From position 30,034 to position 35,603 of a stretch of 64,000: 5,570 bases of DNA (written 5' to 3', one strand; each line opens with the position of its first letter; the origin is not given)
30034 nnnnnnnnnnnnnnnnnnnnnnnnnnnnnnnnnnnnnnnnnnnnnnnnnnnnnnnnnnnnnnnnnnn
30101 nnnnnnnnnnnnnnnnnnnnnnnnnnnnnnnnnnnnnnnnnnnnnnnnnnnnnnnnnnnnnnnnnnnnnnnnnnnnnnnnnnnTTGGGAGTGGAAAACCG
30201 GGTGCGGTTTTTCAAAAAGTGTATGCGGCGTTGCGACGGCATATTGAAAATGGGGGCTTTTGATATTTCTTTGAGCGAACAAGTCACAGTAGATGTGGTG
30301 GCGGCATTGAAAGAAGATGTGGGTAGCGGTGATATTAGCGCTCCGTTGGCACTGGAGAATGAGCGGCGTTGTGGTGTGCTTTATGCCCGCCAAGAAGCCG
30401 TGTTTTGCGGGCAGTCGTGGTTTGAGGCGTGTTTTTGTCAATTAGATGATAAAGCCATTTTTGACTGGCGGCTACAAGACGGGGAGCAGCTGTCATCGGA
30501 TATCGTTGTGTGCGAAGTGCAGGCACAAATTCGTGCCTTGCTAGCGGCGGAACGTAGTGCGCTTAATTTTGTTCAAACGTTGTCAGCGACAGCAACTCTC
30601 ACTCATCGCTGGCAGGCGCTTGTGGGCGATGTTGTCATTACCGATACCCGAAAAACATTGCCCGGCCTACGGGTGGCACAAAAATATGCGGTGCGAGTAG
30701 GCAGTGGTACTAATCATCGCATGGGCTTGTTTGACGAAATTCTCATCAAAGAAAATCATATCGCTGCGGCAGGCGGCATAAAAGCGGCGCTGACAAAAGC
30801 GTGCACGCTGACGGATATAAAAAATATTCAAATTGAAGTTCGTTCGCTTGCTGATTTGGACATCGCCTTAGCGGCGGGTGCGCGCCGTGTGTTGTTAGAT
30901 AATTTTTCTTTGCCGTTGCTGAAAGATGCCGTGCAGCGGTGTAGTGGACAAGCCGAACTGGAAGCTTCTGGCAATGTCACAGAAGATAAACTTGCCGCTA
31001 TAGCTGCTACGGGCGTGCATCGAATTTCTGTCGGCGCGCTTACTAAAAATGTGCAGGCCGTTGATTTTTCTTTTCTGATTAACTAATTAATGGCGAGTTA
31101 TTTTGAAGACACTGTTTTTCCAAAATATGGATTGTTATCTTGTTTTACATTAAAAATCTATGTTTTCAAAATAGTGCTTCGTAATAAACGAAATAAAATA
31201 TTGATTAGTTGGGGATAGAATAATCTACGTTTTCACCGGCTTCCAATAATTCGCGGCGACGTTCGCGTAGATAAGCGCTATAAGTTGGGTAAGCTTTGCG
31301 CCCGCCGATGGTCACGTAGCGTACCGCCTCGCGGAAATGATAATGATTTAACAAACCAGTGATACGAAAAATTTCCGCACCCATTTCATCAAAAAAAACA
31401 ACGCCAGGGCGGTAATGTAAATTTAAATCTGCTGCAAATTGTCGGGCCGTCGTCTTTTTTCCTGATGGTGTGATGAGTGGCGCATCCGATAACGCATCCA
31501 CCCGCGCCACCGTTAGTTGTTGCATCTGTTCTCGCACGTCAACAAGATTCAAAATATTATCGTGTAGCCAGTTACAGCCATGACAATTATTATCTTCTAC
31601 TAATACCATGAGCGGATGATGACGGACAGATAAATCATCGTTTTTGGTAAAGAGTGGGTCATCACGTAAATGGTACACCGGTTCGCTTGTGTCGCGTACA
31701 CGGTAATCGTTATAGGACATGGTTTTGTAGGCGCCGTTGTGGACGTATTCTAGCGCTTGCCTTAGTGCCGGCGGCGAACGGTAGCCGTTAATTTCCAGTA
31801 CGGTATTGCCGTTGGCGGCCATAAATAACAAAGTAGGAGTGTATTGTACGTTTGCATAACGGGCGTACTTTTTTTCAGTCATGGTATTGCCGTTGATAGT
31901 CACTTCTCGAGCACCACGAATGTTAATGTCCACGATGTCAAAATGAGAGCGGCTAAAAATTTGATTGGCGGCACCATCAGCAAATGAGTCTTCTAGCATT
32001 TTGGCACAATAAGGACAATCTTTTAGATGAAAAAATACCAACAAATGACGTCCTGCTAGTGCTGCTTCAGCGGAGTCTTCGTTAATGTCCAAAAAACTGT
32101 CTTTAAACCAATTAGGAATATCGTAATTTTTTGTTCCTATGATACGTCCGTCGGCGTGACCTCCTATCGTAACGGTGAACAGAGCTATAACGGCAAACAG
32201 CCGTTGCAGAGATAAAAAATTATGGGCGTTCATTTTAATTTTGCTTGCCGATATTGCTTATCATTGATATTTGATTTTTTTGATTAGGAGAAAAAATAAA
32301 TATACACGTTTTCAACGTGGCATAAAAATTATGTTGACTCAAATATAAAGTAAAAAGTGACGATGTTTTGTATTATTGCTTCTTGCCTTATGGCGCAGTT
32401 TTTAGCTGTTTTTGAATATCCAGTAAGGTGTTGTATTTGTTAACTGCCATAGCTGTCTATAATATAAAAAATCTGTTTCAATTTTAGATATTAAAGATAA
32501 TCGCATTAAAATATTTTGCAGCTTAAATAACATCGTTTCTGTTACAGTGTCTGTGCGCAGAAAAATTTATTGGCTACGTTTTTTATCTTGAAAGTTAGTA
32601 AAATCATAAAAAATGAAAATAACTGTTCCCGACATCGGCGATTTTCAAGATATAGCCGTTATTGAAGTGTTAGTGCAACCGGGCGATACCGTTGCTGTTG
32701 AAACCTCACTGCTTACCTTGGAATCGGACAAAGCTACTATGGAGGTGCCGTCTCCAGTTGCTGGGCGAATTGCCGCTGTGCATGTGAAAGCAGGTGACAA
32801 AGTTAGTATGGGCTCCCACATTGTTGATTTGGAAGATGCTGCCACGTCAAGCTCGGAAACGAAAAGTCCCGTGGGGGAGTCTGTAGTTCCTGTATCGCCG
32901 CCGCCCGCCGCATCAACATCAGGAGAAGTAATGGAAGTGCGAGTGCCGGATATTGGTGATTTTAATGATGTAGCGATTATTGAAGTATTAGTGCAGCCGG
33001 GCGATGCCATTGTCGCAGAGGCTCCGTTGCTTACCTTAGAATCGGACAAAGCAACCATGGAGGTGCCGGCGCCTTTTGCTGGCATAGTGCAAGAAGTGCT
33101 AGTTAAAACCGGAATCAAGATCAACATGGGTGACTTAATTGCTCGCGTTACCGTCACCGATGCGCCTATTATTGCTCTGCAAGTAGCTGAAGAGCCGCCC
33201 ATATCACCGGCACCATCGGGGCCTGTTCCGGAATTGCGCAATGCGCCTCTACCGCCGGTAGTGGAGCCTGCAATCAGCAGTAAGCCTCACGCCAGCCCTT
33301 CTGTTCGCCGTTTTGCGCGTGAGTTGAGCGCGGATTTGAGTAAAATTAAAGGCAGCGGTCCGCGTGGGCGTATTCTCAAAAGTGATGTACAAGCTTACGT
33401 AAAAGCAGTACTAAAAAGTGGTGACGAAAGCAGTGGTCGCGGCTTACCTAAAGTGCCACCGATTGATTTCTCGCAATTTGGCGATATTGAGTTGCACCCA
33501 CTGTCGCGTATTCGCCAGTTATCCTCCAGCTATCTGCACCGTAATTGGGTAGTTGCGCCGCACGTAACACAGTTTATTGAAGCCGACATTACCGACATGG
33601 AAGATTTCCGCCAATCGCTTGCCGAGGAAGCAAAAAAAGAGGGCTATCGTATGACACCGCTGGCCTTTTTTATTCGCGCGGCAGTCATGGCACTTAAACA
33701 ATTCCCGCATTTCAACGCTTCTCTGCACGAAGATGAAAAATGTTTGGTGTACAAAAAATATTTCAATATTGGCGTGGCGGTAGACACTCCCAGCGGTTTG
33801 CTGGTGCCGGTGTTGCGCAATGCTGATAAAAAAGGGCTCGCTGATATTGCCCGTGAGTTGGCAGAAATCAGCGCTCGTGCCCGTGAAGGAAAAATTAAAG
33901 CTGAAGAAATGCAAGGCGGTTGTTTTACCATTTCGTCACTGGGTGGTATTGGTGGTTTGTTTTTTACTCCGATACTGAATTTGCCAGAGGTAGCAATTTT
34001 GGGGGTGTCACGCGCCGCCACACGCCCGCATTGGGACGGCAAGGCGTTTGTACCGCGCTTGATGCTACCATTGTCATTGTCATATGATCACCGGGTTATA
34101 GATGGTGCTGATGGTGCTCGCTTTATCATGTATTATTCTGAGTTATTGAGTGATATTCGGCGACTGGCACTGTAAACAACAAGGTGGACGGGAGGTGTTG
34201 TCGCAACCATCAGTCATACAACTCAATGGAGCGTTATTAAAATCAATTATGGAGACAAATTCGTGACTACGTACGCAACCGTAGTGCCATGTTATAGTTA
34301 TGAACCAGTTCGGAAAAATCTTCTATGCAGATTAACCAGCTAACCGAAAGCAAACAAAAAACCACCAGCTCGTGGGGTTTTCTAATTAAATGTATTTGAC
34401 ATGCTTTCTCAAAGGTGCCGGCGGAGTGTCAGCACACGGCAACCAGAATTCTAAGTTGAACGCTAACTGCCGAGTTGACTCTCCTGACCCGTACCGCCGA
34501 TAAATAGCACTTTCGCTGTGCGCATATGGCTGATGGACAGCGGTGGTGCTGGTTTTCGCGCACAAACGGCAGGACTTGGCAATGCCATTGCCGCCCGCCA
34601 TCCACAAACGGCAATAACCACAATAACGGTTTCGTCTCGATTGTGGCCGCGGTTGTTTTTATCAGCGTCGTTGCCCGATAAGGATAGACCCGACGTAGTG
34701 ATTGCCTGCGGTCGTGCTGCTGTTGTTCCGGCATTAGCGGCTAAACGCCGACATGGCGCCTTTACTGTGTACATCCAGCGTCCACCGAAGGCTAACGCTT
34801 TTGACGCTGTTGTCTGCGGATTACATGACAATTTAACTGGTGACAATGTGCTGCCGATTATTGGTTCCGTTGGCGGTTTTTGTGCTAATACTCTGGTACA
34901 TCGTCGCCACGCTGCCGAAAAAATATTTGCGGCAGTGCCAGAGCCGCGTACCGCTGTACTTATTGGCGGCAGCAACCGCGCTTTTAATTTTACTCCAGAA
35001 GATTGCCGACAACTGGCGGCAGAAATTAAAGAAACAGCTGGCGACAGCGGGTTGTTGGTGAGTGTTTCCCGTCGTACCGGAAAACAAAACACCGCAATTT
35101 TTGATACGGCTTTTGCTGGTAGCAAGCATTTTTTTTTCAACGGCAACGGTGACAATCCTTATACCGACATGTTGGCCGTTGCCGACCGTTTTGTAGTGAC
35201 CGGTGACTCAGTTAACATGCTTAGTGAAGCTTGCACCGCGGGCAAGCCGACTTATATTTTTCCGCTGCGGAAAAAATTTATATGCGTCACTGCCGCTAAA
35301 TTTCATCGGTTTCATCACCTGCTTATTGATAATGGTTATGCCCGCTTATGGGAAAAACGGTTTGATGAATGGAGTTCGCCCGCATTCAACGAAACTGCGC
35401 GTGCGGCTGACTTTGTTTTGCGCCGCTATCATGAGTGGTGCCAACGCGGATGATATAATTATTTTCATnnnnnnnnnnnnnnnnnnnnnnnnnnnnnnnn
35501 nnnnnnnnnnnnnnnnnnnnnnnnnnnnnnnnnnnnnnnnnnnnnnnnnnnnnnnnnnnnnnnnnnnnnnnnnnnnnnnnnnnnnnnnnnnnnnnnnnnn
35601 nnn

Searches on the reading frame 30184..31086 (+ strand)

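Call 5: search_protein_families(library=pfam, proteins=[window:30184-31086:+], max_evalue=0.01)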
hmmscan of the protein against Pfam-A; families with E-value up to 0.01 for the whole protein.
window:30184-31086:+ (300 aa): 2 families
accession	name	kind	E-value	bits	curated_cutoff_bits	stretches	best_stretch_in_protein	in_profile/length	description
PF01729.25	QRPTase_C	-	5.1e-47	160.2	23.1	1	137-296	2-167/169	Quinolinate phosphoribosyl transferase, C-terminal domain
PF02749.22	QRPTase_N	-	6.3e-14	52.4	27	1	57-134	9-82/82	Quinolinate phosphoribosyl transferase, N-terminal domain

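Call 6: search_protein_families(library=ncbifam, proteins=[window:30184-31086:+], max_evalue=0.01)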
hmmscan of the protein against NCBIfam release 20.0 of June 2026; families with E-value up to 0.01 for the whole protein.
window:30184-31086:+ (300 aa): 2 families
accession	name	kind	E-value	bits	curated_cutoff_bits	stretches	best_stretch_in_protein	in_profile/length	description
TIGR00078.1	nadC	equivalog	1.1e-76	257.6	198.4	1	38-297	2-267/269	carboxylating nicotinate-nucleotide diphosphorylase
TIGR01334.1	modD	hypoth_equivalog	2.6e-11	43.5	178.85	1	40-279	10-258/277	ModD protein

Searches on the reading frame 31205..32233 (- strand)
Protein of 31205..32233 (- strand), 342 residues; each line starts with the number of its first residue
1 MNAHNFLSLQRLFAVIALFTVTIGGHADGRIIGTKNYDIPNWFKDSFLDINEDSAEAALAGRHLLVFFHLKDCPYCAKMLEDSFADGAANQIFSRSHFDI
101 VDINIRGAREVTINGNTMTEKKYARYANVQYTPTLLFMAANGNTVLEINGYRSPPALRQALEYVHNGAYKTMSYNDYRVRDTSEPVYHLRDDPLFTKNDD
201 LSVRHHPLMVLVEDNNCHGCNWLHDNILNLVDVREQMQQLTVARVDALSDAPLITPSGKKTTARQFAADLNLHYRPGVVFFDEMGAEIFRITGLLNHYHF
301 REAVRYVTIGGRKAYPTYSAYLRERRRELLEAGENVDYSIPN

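Call 5: search_protein_families(library=pfam, proteins=[window:31205-32233:-], max_evalue=0.01)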
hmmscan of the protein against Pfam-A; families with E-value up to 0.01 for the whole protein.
window:31205-32233:- (342 aa): 3 families
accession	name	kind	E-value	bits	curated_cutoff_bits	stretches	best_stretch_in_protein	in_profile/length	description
PF13098.12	Thioredoxin_2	-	3e-27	95.4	27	2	58-161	2-104/104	Thioredoxin-like domain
PF13899.12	Thioredoxin_7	-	1.5e-11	44.7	27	1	49-139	5-82/83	Thioredoxin-like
PF13728.12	TraF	-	0.00081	19.7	23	1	53-145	121-206/224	F plasmid transfer operon protein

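Call 6: search_protein_families(library=ncbifam, proteins=[window:31205-32233:-], max_evalue=0.01)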
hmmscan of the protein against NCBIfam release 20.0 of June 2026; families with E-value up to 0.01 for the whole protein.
window:31205-32233:- (342 aa): 2 families
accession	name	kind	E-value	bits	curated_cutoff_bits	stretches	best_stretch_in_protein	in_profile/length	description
NF043050.1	DisulfRedDsbH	equivalog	0.00073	19.6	190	0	59-146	57-143/166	disulfide reductase DsbH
NF001419.0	PRK00293.1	subfamily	0.0099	14.5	330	0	209-305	481-570/574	protein-disulfide reductase DsbD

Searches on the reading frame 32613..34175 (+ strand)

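Call 5: search_protein_families(library=pfam, proteins=[window:32613-34175:+], max_evalue=0.01)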
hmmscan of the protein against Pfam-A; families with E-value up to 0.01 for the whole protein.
window:32613-34175:+ (520 aa): 8 families
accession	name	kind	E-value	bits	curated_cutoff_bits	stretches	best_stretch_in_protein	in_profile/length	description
PF00198.28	2-oxoacid_dh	-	4.4e-80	268.9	23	1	293-519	5-231/232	2-oxoacid dehydrogenases acyltransferase (catalytic domain)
PF00364.28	Biotin_lipoyl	-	2.4e-39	133.4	22.1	2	2-73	2-73/73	Biotin-requiring enzyme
PF02817.22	E3_binding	-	2.4e-16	60.1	23.7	1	225-260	1-36/36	e3 binding domain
PF01597.25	GCV_H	-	4.8e-07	30.2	22.2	0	15-59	34-77/122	Glycine cleavage H-protein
PF13533.13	Biotin_lipoyl_2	-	1.1e-06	28.8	29.8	1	47-65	5-23/32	Biotin-lipoyl like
PF16576.10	HlyD_D23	-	0.00051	19.8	30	0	146-183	106-143/214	Barrel-sandwich domain of CusB or HlyD membrane-fusion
PF05896.17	NQRA_N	-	0.0014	19.2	25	0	17-57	40-79/94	NqrA N-terminal barrel-sandwich hybrid domain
PF13437.12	HlyD_3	-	0.0025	19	22.2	0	151-193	2-44/106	HlyD family secretion protein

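Call 6: search_protein_families(library=ncbifam, proteins=[window:32613-34175:+], max_evalue=0.01)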
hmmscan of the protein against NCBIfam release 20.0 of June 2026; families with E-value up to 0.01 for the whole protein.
window:32613-34175:+ (520 aa): 30 families (the best 25 are shown)
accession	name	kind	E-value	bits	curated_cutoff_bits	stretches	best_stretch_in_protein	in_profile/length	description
NF008814.0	PRK11854.1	equivalog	2.4e-188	627.6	722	1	3-520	108-637/637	pyruvate dehydrogenase complex dihydrolipoyllysine-residue acetyltransferase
TIGR01348.1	PDHac_trf_long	equivalog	3.3e-188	626.9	552.1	2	97-520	146-587/587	dihydrolipoyllysine-residue acetyltransferase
NF004309.0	PRK05704.1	equivalog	6.7e-96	322.1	449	2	106-519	2-405/408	2-oxoglutarate dehydrogenase complex dihydrolipoyllysine-residue succinyltransferase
TIGR01347.1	sucB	equivalog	1.9e-85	287.6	378.65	2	108-520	2-402/404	dihydrolipoyllysine-residue succinyltransferase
TIGR02927.1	SucB_Actino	equivalog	3.5e-78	263.9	423.45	1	6-507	8-563/579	2-oxoglutarate dehydrogenase, E2 component, dihydrolipoamide succinyltransferase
TIGR01349.1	PDHac_trf_mito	equivalog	2.6e-66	224.5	445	1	124-512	18-429/437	pyruvate dehydrogenase complex dihydrolipoamide acetyltransferase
NF008815.0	PRK11857.1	equivalog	2.3e-55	188.2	378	1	224-513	3-300/308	dihydrolipoamide acetyltransferase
NF011416.0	PRK14843.1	equivalog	4.6e-48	163.9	429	1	227-513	51-340/347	dihydrolipoamide acetyltransferase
NF011457.0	PRK14875.1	equivalog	2.5e-21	76.1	307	2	120-271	18-129/372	acetoin dehydrogenase dihydrolipoyllysine-residue acetyltransferase subunit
NF005117.0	PRK06549.1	equivalog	3e-16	60.2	159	2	89-176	46-126/130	acetyl-CoA carboxylase biotin carboxyl carrier protein subunit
NF008907.0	PRK12270.1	equivalog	9.2e-16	56.8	878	1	323-513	158-362/1241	multifunctional oxoglutarate decarboxylase/oxoglutarate dehydrogenase thiamine pyrophosphate-binding subunit/dihydrolipoyllysine-residue suc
NF004173.0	PRK05641.1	equivalog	9.5e-14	52.2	199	2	16-73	95-152/153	putative acetyl-CoA carboxylase biotin carboxyl carrier protein subunit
NF004547.1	PRK05889.1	equivalog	3.9e-13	49.4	75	2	122-179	13-70/71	biotin/lipoyl-binding carrier protein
NF006761.0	PRK09282.1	domain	1.8e-12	46.5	402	2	16-74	532-590/591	pyruvate carboxylase subunit B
TIGR02712.1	urea_carbox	equivalog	3.1e-12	45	1303.85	2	17-73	1144-1200/1201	urea carboxylase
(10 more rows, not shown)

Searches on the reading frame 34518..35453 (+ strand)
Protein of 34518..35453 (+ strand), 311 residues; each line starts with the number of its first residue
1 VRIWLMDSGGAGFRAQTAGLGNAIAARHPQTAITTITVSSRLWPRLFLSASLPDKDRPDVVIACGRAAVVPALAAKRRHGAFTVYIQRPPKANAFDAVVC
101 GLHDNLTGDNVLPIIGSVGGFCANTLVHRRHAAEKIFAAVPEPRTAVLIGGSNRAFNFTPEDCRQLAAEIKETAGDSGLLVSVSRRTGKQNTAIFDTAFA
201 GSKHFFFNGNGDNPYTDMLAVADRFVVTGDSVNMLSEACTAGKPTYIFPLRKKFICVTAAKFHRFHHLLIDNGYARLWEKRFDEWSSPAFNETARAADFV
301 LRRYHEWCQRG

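Call 5: search_protein_families(library=pfam, proteins=[window:34518-35453:+], max_evalue=0.01)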
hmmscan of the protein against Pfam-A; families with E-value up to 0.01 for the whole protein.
window:34518-35453:+ (311 aa): 1 family
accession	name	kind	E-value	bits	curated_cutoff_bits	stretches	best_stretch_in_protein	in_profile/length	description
PF06258.17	Mito_fiss_Elm1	-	1.2e-76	258.2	27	1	11-304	1-304/304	Mitochondrial fission ELM1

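Call 6: search_protein_families(library=ncbifam, proteins=[window:34518-35453:+], max_evalue=0.01)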
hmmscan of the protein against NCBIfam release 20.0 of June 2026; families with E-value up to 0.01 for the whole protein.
window:34518-35453:+ (311 aa): 0 families

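Call 34: search_solved_structures(query=window:34518-35450:+, max_evalue=1)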
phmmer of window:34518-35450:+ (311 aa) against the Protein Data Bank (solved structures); distinct sequences matched with E-value up to 1: 0.

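Call 58: search_protein_families(library=padloc, proteins=[window:34518-35450:+], max_evalue=0.01)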
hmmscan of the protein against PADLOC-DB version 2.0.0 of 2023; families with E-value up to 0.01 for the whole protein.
window:34518-35450:+ (311 aa): 0 families
